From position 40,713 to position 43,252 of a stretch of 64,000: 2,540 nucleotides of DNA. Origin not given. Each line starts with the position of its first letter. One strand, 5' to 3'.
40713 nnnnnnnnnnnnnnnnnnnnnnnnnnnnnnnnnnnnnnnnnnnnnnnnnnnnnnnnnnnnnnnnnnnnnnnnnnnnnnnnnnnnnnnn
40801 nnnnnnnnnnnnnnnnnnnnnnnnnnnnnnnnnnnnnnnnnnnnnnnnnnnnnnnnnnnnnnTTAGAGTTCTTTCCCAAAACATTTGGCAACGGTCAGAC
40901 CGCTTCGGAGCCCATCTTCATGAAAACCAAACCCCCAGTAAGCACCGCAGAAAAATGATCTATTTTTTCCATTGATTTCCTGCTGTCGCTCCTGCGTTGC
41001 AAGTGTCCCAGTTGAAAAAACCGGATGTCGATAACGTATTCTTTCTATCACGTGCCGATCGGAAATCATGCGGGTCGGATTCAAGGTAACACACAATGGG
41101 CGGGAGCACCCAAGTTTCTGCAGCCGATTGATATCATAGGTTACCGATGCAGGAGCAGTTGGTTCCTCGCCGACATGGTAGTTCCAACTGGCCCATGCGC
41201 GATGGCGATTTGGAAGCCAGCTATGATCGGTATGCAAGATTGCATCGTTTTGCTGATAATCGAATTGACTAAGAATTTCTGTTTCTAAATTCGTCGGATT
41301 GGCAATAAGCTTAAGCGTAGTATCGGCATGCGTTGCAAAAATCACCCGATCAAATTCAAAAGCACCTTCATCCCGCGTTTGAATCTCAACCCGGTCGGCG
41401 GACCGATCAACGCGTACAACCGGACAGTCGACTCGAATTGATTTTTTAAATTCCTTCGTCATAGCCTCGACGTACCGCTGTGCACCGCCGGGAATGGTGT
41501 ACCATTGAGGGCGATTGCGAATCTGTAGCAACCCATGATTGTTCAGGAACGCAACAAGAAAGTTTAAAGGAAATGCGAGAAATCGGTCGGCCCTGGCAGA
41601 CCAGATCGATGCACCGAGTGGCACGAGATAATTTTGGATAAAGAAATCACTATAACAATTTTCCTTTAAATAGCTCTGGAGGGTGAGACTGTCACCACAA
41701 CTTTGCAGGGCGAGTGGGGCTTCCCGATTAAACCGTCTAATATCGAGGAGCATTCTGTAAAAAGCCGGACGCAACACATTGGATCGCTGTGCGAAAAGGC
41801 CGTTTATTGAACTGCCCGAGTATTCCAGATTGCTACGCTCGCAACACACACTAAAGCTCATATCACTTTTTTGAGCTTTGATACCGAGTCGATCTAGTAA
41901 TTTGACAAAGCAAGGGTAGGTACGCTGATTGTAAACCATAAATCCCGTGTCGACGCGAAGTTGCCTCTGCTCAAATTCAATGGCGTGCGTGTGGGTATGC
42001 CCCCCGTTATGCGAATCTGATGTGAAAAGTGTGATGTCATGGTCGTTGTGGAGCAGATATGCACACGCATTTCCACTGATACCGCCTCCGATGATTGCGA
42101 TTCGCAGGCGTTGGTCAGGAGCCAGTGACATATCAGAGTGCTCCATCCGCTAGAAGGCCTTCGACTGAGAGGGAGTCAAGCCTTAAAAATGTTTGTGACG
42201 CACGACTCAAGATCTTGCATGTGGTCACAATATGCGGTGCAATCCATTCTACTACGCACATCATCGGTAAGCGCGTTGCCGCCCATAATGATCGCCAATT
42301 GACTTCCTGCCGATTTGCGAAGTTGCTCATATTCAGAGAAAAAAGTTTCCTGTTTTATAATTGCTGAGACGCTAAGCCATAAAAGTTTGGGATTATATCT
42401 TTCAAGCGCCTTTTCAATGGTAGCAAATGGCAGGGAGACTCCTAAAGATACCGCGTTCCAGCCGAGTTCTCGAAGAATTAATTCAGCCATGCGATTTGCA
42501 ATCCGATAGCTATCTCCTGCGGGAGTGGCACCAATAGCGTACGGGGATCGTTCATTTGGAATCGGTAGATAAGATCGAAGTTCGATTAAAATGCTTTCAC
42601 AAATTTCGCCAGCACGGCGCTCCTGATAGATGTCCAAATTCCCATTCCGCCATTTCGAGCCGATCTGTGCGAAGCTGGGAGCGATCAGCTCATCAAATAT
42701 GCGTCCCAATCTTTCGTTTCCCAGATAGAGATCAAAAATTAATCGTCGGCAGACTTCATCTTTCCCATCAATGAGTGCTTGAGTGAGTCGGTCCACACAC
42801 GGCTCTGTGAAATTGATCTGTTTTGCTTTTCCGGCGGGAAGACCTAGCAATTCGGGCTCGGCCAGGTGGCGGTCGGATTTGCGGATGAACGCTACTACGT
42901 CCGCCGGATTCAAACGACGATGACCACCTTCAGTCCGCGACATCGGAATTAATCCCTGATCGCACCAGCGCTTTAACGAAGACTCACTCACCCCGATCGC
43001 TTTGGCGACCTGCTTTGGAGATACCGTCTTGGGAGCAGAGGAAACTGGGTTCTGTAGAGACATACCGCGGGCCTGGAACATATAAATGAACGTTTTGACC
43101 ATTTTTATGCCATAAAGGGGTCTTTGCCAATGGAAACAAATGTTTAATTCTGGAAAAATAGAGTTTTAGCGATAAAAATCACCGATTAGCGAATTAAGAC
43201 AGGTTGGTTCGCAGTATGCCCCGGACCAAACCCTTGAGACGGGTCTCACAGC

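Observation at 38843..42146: UfaD / UfaO / UfaM-like trio: probable furan fatty acid biosynthesis genes in a planctomycete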

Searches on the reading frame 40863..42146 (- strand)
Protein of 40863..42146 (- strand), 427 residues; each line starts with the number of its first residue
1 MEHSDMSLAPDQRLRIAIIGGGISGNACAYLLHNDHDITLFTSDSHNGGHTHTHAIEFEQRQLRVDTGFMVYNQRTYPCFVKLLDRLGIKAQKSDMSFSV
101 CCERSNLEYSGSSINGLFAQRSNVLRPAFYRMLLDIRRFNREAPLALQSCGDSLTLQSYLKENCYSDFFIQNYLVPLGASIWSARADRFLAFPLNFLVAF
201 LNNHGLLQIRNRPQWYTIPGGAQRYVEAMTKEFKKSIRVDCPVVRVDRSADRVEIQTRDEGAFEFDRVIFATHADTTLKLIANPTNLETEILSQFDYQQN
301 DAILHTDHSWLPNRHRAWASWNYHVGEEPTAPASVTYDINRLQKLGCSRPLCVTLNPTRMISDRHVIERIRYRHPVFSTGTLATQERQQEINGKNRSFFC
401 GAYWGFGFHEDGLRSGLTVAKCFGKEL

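Call 3: search_protein_families(library=pfam, proteins=[window:40863-42146:-])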
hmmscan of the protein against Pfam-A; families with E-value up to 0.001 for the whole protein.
window:40863-42146:- (427 aa): 5 families
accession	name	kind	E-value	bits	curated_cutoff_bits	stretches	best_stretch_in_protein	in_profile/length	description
PF01593.30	Amino_oxidase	-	1.7e-21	77.5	19.8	1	25-278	3-260/443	Flavin containing amine oxidoreductase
PF13450.12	NAD_binding_8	-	8.3e-11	42.5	21.9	1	18-87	1-68/68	NAD(P)-binding Rossmann-like domain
PF01266.30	DAO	-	5.5e-07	29.9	27.9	1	15-55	1-42/353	FAD dependent oxidoreductase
PF07992.20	Pyr_redox_2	-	7.4e-05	22.7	26.1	0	15-63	2-53/291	Pyridine nucleotide-disulphide oxidoreductase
PF13454.12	NAD_binding_9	-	0.00083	19.8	21.8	0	225-272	102-152/155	FAD-NAD(P)-binding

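Call 4: search_protein_families(library=ncbifam, proteins=[window:40863-42146:-])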
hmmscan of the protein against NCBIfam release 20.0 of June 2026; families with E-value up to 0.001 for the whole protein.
window:40863-42146:- (427 aa): 8 families
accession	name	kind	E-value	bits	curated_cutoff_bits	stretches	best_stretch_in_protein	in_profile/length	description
NF008841.0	PRK11883.1-1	equivalog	1.7e-09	37.1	517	1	14-93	4-82/453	protoporphyrinogen oxidase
NF005560.0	PRK07233.1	equivalog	4.1e-09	35.8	252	1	15-56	2-44/435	hypothetical protein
TIGR03467.1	HpnE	equivalog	2.6e-07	30.3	283.05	1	16-94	1-77/430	hydroxysqualene dehydroxylase HpnE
NF008845.0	PRK11883.1-5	equivalog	1.3e-05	23.7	560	0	211-287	220-297/468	protoporphyrinogen oxidase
TIGR00562.1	proto_IX_ox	equivalog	1.8e-05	23.5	97.85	1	15-54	4-46/470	protoporphyrinogen oxidase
TIGR00275.1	TIGR00275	subfamily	6e-05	22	183.8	0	192-275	74-160/401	aminoacetone oxidase family FAD-binding enzyme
NF009410.0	PRK12771.1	subfamily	0.00027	19.6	516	1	14-50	139-176/566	NAD(P)-binding protein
TIGR03197.1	MnmC_Cterm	equivalog_domain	0.00047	19.3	174.2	0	15-46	1-33/400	FAD-dependent 5-carboxymethylaminomethyl-2-thiouridine(34) oxidoreductase MnmC1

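Call 25: search_solved_structures(query=window:40863-42146:-, max_evalue=0.001)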
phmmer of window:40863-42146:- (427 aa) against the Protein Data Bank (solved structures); distinct sequences matched with E-value up to 0.001: 16.
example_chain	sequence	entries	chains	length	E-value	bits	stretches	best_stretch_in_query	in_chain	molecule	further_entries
6f7v_A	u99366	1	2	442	3e-42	148.2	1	11-424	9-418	LkcE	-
6f7l_A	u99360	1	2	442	4.2e-42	147.7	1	11-424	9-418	Amine oxidase LkcE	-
6f32_A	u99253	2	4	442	5.7e-42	147.2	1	11-424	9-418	Amine oxidase LkcE | LkcE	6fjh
3k7t_A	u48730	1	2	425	6.7e-08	35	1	17-285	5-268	6-hydroxy-L-nicotine oxidase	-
3k7m_X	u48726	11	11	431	6.9e-08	34.9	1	17-285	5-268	6-hydroxy-L-nicotine oxidase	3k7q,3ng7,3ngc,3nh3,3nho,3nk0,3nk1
2c73_A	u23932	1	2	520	5.4e-05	25.4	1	15-284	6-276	AMINE OXIDASE (FLAVIN-CONTAINING) B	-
2c76_A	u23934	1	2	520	5.5e-05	25.4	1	15-284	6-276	AMINE OXIDASE (FLAVIN-CONTAINING) B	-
1gos_A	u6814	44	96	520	5.5e-05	25.4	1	15-284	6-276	MONOAMINE OXIDASE | AMINE OXIDASE [FLAVIN-CONTAINING] B | AMINE OXIDASE (FLAVIN-CONTAINING) B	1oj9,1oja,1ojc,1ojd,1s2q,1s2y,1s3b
2c72_A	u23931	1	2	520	5.5e-05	25.4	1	15-284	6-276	AMINE OXIDASE (FLAVIN-CONTAINING) B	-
2c75_A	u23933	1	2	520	5.5e-05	25.4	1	15-284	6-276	AMINE OXIDASE (FLAVIN-CONTAINING) B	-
2xfu_A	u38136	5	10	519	5.9e-05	25.3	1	15-284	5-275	Amine oxidase [flavin-containing] B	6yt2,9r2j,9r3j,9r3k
2bk4_A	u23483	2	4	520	8.9e-05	24.7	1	15-284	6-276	AMINE OXIDASE [FLAVIN-CONTAINING] B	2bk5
2xfo_A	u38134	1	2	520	9.7e-05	24.6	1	15-284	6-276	Amine oxidase [flavin-containing] B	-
3zyx_A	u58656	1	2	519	0.0001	24.5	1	15-284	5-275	AMINE OXIDASE [FLAVIN-CONTAINING] B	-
2bxr_A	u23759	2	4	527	0.00045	22.4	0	11-284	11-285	AMINE OXIDASE [FLAVIN-CONTAINING] A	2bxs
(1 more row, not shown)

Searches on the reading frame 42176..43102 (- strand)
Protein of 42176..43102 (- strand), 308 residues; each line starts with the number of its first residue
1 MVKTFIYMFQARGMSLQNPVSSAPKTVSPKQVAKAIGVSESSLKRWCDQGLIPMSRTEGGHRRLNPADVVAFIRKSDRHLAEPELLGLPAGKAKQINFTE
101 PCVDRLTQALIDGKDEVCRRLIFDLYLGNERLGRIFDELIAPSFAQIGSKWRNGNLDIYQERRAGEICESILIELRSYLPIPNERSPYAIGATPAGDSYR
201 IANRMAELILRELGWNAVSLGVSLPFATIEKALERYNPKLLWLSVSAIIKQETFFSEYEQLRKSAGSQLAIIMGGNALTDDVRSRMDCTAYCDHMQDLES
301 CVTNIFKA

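Call 3: search_protein_families(library=pfam, proteins=[window:42176-43102:-])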
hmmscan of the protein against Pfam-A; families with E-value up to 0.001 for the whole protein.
window:42176-43102:- (308 aa): 5 families
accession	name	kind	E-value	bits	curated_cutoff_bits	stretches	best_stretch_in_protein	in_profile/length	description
PF12728.13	HTH_17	-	5.4e-10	39.8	27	1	28-75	3-49/51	Helix-turn-helix domain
PF02607.22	B12-binding_2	-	9.5e-08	32.6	23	1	104-173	3-71/74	B12 binding domain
PF13411.12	MerR_1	-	4.9e-07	30.2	21.6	1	29-70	3-44/69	MerR HTH family regulatory protein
PF00376.29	MerR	-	5.4e-07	29.8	28.2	1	29-63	2-37/38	MerR family regulatory protein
PF02310.24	B12-binding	-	3.1e-06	27.5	32.1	1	189-284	3-97/121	B12 binding domain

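Call 4: search_protein_families(library=ncbifam, proteins=[window:42176-43102:-])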
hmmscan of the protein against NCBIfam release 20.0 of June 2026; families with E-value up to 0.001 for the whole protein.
window:42176-43102:- (308 aa): 9 families
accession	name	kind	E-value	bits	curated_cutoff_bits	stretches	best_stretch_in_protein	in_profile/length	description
NF052513.1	TransRegCarH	equivalog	7.6e-13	48.4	400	1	31-299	11-271/274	HTH-type transcriptional repressor CarH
NF047996.1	corrin_MtgC_2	exception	1.8e-11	43.9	370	1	135-305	37-209/212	glycine betaine-specific corrinoid protein MtgC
NF033787.1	HTH_BldC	subfamily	1.5e-09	37.5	77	1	27-71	3-47/49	BldC family transcriptional regulator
TIGR01764.1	excise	domain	2.8e-06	27.6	28.8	1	28-74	3-48/49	excisionase family DNA-binding protein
NF040669.1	MtaC2_Meth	equivalog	5.2e-06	26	450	1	195-300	135-240/267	methanol--corrinoid protein MtaC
NF040655.1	MtaC_Meth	equivalog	4.1e-05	22.8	420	1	195-305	128-237/253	methanol--corrinoid protein MtaC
NF033518.0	transpos_IS607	equivalog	4.9e-05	22.9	110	1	30-77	1-48/187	IS607 family transposase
NF009648.0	PRK13182.1-4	equivalog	0.00011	22.3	170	1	31-82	5-55/184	chromosome-anchoring protein RacA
TIGR02082.1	metH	equivalog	0.00048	17.9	1010.85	1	190-281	737-827/1182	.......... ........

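Call 37: search_solved_structures(query=window:42176-43102:-, max_evalue=0.01, show_alignments=2)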
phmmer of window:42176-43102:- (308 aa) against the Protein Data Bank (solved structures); distinct sequences matched with E-value up to 0.01: 22.
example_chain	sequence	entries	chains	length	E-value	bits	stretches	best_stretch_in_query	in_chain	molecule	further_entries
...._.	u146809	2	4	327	2.4e-24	89.5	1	18-281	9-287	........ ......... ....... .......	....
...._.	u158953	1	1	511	2.5e-11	46.8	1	91-281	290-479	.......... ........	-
9cbp_A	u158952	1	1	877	1e-10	44.8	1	92-281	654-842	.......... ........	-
8ssc_A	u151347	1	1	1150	1e-10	44.7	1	91-281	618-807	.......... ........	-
8ssd_A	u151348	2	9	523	2.7e-10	43.4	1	101-281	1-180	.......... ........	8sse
9cbr_A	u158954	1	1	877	2.7e-10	43.4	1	92-281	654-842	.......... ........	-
9cbo_A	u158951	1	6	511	3.2e-10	43.1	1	91-281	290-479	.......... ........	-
8g3h_A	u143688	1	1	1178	1.8e-08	37.4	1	99-280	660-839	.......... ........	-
3whp_A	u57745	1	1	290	5.5e-08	35.8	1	31-238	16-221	Probable transcriptional regulator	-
5c8d_A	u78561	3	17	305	6.2e-08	35.6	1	31-238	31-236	Light-dependent transcriptional regulator CarH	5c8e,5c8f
8j2y_A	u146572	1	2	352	1.1e-06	31.5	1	113-284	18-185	GGDEF domain-containing protein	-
8j2x_A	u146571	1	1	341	3.1e-06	30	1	105-245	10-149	Cobalamin-binding protein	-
8j2w_A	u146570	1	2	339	3.2e-06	30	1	105-245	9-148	Cobalamin-binding protein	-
5c8a_A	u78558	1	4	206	9.8e-05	25.1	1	135-239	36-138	Light-dependent transcriptional regulator CarH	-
8c31_A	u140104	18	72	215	0.00011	25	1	135-239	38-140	Probable transcriptional regulator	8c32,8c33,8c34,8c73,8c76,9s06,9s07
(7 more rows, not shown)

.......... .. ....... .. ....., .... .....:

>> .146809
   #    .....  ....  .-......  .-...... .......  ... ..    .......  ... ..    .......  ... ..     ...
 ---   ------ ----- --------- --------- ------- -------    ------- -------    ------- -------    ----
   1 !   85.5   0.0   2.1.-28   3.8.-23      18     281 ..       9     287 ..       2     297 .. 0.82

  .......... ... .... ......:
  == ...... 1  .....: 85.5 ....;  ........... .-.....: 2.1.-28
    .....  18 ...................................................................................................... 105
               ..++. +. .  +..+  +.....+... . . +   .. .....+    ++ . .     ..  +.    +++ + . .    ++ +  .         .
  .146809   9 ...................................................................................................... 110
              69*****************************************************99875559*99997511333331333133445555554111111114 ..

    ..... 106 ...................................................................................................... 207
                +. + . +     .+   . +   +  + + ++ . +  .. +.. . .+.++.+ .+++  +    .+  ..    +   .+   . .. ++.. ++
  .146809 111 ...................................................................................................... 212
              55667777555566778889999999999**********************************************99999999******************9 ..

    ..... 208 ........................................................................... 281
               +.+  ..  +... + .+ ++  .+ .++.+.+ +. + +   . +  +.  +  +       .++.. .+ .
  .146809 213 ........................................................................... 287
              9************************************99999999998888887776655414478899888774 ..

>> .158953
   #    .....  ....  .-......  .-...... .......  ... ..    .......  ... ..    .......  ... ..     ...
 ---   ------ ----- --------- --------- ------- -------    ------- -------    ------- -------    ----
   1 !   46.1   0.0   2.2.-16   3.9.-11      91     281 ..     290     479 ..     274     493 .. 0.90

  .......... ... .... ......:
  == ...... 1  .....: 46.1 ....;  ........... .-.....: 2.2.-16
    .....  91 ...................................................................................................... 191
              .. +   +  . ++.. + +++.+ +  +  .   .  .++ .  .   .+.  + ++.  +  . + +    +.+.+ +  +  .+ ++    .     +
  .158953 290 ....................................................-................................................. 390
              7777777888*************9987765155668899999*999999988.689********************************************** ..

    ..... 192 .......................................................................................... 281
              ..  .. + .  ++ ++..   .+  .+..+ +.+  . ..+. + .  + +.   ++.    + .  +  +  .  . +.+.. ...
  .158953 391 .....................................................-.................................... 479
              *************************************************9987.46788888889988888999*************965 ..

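Call 74: find_homologous_proteins(query=window:42176-43102:-)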
Query window:42176-43102:- (308 aa): 871 proteins with E <= 0.001 among 2905 candidates; the best 120 are listed.
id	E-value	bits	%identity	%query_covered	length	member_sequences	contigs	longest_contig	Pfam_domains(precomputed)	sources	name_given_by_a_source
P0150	3.7e-189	645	94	100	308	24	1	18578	PF12728.14,PF00376.30,PF13411.13,PF02607.23,PF02310.25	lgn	-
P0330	2.0e-167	574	86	95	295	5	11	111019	PF12728.14,PF00376.30,PF13411.13,PF02607.23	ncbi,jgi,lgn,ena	-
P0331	1.4e-159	548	82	95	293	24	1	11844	PF12728.14,PF00376.30,PF13411.13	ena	-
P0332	1.2e-155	535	80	95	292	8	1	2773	PF12728.14,PF00376.30,PF13411.13,PF02607.23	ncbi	-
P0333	8.1e-148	510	78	92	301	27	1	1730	PF12728.14,PF00376.30,PF13411.13,PF02607.23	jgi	jgi:excisionase family DNA binding protein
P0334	2.8e-147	508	75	97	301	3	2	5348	PF12728.14,PF00376.30,PF13411.13,PF02607.23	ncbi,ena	-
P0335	3.1e-147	508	88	83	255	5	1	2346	PF02607.23,PF02310.25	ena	-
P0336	1.0e-143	496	94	76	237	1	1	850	PF02607.23,PF02310.25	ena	-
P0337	4.2e-136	471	81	82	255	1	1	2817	PF02607.23,PF02310.25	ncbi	-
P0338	8.2e-122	424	66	94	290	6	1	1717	PF12728.14,PF00376.30,PF13411.13,PF02607.23,PF02310.25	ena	-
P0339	2.0e-99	351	63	81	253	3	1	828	PF02310.25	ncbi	-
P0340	3.9e-86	307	50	91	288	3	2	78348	PF12728.14,PF00376.30,PF02607.23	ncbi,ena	-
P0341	1.6e-83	299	49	91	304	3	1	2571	PF12728.14,PF00376.30,PF02607.23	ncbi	-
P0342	3.8e-82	294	50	90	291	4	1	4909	PF12728.14,PF00376.30,PF13411.13,PF02607.23,PF02310.25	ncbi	ncbi:MAG: helix-turn-helix domain-containing protein [Pirellulales bacterium]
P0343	4.2e-82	294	50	91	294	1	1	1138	PF12728.14,PF00376.30,PF02607.23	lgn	-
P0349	1.9e-79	285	50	90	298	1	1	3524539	PF12728.14,PF00376.30,PF02607.23,PF02310.25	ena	-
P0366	6.7e-76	274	45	92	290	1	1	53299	PF12728.14,PF00376.30,PF02607.23,PF02310.25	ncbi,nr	ncbi:MAG: B12-binding domain-containing protein [Pirellulaceae bacterium]|nr:B12-binding domain-cont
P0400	5.3e-74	267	48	89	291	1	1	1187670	PF12728.14,PF00376.30,PF02607.23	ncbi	ncbi:MAG: helix-turn-helix domain-containing protein [Planctomycetaceae bacterium]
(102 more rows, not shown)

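Call 76: find_encoding_contigs(protein=P0349, flank=8000, max_places=1)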
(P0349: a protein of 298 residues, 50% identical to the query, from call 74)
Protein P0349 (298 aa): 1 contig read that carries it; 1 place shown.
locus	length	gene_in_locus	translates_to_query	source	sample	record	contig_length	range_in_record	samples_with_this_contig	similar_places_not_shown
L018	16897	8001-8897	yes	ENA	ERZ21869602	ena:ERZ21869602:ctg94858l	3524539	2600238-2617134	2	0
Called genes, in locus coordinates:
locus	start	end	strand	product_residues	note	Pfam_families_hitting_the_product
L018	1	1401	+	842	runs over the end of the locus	PF00069:Pkinase, PF07714:PK_Tyr_Ser-Thr, PF03781:FGE-sulfatase, PF13385:Laminin_G_3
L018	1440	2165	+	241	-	PF00486:Trans_reg_C (weak)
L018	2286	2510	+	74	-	PF12728:HTH_17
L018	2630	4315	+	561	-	PF00589:Phage_integrase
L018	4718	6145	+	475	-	PF09492:Pec_lyase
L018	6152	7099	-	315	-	PF04542:Sigma70_r2, PF04545:Sigma70_r4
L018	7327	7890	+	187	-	PF03364:Polyketide_cyc (weak)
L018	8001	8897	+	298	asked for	PF00376:MerR (weak), PF12728:HTH_17, PF02607:B12-binding_2, PF02310:B12-binding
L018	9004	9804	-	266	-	PF13847:Methyltransf_31, PF08241:Methyltransf_11, PF08242:Methyltransf_12, PF13649:Methyltransf_25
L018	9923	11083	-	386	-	-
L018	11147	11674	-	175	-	PF04468:PSP1 (weak)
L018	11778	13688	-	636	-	-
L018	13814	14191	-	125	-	PF13366:PDDEXK_3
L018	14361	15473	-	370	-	PF02535:Zip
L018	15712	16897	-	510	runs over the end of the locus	-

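Call 77: find_encoding_contigs(protein=P0366, flank=8000, max_places=1)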
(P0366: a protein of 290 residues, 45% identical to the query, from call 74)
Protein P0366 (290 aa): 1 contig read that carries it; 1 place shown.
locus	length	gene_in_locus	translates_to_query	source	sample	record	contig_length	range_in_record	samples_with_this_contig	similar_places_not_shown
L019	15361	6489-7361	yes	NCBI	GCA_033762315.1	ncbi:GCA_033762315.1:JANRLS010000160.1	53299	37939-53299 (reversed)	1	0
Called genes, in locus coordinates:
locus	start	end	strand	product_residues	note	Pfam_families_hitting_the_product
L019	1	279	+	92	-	?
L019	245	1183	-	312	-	PF03851:UvdE, PF01261:AP_endonuc_2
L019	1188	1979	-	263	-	PF06966:DUF1295, PF02544:Steroid_dh (weak)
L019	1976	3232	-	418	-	PF02353:CMAS, PF13489:Methyltransf_23, PF08241:Methyltransf_11, PF08242:Methyltransf_12, PF13649:Methyltransf_25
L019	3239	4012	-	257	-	PF07103:DUF1365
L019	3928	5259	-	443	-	PF01266:DAO, PF01593:Amino_oxidase, PF13450:NAD_binding_8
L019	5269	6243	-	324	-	PF04542:Sigma70_r2, PF04545:Sigma70_r4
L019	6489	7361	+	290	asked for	PF00376:MerR (weak), PF12728:HTH_17, PF02607:B12-binding_2, PF02310:B12-binding (weak)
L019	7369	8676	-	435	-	PF00270:DEAD, PF00271:Helicase_C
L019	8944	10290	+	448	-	PF07705:CARDB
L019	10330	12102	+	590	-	PF13646:HEAT_2 (weak)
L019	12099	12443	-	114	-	-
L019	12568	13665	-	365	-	PF00154:RecA_N, PF06745:ATPase (faint), PF08423:Rad51, PF21096:RecA_C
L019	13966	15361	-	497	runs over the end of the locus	-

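Call 78: find_encoding_contigs(protein=P0400, flank=8000, max_places=1)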
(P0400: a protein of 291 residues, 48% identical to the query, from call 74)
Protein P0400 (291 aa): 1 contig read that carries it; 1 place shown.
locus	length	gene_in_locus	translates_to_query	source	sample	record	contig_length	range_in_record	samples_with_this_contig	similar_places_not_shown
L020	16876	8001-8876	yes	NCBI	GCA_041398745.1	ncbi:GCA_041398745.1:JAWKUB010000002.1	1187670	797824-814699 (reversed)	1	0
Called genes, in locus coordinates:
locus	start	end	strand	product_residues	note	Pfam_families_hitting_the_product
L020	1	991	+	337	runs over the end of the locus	PF00034:Cytochrom_C (faint), PF03150:CCP_MauG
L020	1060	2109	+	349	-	PF01436:NHL (faint)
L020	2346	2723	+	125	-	PF03965:Penicillinase_R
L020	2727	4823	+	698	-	PF05569:Peptidase_M56, PF01435:Peptidase_M48 (weak)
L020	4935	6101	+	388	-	PF02684:LpxB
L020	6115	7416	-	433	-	PF01408:GFO_IDH_MocA, PF19051:GFO_IDH_MocA_C2, PF22725:GFO_IDH_MocA_C3 (faint)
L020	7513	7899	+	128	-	PF18902:DUF5658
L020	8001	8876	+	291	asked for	PF00376:MerR (weak), PF12728:HTH_17, PF02607:B12-binding_2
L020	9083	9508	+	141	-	PF01894:YjbQ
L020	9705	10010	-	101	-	-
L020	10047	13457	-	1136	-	PF23500:DUF7133, PF13646:HEAT_2, PF02985:HEAT (faint), PF13646:HEAT_2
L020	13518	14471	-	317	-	PF13472:Lipase_GDSL_2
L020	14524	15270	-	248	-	PF06439:3keto-disac_hyd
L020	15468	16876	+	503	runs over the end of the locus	PF07394:DUF1501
